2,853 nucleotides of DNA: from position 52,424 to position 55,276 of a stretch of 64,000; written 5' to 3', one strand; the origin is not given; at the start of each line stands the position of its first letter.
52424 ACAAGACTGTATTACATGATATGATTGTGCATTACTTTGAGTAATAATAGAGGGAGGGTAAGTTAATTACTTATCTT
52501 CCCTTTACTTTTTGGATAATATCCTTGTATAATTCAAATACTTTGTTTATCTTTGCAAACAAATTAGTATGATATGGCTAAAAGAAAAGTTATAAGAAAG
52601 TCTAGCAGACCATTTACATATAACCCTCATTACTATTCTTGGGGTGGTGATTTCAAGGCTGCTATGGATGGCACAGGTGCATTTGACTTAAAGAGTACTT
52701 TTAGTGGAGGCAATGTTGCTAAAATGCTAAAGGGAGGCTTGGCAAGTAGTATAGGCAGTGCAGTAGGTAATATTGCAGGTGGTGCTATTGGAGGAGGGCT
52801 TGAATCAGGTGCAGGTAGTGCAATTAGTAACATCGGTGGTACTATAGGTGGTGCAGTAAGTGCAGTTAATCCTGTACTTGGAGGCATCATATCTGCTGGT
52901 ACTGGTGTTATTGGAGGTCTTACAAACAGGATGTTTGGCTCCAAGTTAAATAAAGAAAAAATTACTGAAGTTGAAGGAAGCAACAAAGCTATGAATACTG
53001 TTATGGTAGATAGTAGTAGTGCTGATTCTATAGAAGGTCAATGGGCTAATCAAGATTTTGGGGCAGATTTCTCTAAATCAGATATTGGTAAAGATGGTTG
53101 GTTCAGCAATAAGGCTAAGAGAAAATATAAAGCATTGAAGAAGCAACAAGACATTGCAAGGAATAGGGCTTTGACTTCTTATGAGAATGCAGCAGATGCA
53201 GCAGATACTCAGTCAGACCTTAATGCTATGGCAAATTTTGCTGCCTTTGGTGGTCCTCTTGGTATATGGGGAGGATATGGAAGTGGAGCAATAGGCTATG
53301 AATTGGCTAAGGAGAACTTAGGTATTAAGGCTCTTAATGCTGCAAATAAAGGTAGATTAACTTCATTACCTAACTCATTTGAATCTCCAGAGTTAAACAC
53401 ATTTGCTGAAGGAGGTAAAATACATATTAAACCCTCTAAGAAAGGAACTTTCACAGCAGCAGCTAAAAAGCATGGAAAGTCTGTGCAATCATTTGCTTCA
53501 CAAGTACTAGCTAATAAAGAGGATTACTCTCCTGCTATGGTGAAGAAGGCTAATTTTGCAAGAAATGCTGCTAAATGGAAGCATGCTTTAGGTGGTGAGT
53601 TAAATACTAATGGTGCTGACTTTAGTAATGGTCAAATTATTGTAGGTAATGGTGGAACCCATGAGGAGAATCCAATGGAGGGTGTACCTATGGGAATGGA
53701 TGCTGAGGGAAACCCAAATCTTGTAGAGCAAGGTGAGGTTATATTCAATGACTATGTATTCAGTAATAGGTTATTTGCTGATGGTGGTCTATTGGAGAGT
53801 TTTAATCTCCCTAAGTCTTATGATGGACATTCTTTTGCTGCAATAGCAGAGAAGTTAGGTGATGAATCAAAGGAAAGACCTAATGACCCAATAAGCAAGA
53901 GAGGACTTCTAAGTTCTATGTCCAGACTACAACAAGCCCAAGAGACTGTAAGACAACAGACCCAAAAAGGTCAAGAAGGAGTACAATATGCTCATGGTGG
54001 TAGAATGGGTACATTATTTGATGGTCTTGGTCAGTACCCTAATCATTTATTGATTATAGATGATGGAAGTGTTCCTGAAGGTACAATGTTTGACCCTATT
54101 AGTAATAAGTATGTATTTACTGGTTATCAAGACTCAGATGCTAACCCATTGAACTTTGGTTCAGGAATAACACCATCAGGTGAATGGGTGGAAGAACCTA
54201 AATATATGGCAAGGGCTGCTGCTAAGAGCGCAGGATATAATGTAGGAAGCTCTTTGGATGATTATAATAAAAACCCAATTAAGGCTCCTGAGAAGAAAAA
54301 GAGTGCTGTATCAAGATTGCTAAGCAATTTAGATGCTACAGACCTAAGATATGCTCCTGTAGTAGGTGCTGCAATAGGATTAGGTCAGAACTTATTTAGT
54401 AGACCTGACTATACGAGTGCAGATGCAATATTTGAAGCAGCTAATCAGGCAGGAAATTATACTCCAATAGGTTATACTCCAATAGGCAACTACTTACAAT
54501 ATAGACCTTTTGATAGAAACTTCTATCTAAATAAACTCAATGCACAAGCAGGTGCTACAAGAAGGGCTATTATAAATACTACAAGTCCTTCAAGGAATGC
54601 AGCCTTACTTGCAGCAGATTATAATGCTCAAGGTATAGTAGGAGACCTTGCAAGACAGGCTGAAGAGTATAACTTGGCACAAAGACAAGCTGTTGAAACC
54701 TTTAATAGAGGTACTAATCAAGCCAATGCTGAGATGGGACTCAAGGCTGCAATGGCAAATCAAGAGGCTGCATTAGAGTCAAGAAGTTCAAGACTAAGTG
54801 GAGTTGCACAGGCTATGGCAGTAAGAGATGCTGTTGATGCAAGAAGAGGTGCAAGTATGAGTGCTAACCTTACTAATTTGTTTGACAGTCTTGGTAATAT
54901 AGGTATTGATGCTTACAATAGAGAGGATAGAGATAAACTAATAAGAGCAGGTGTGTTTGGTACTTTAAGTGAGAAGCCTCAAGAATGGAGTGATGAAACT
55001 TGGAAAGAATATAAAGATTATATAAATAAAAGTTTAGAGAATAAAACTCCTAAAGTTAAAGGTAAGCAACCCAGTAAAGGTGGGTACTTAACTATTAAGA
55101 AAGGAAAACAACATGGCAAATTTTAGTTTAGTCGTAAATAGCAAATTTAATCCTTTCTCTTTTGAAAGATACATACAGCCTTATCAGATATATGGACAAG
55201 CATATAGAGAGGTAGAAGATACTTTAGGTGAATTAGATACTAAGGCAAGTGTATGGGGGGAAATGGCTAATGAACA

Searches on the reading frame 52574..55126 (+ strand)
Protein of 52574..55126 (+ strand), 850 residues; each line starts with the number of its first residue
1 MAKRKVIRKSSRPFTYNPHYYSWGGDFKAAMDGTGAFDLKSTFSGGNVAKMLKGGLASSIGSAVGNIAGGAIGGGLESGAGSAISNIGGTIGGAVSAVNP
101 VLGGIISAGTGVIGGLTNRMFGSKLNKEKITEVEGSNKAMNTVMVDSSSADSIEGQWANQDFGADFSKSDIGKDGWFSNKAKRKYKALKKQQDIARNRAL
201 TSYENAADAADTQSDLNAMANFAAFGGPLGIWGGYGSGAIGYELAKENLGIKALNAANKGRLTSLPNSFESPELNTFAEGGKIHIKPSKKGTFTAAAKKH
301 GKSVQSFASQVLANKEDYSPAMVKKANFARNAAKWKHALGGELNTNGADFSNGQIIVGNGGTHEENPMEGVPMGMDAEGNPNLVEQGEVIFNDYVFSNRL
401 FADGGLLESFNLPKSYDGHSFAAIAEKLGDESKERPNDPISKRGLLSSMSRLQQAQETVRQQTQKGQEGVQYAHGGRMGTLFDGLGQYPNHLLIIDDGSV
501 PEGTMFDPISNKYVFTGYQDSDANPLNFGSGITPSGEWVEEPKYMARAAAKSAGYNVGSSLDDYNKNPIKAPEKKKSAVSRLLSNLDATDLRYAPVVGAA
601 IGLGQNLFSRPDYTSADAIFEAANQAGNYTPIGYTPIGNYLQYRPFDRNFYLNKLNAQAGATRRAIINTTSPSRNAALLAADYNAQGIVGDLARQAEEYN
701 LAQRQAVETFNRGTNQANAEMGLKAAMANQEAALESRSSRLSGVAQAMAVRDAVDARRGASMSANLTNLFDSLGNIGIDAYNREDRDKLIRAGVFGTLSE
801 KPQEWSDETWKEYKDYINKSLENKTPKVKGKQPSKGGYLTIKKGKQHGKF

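Call 45: search_protein_families(library=phrogs, proteins=[window:52574-55126:+], max_evalue=0.001)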
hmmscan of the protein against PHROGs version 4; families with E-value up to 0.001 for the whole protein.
window:52574-55126:+ (850 aa): 1 family
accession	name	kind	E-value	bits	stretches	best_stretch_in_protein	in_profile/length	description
phrog_20603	-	unknown function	2.4e-05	25.4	1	289-329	10-50/59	-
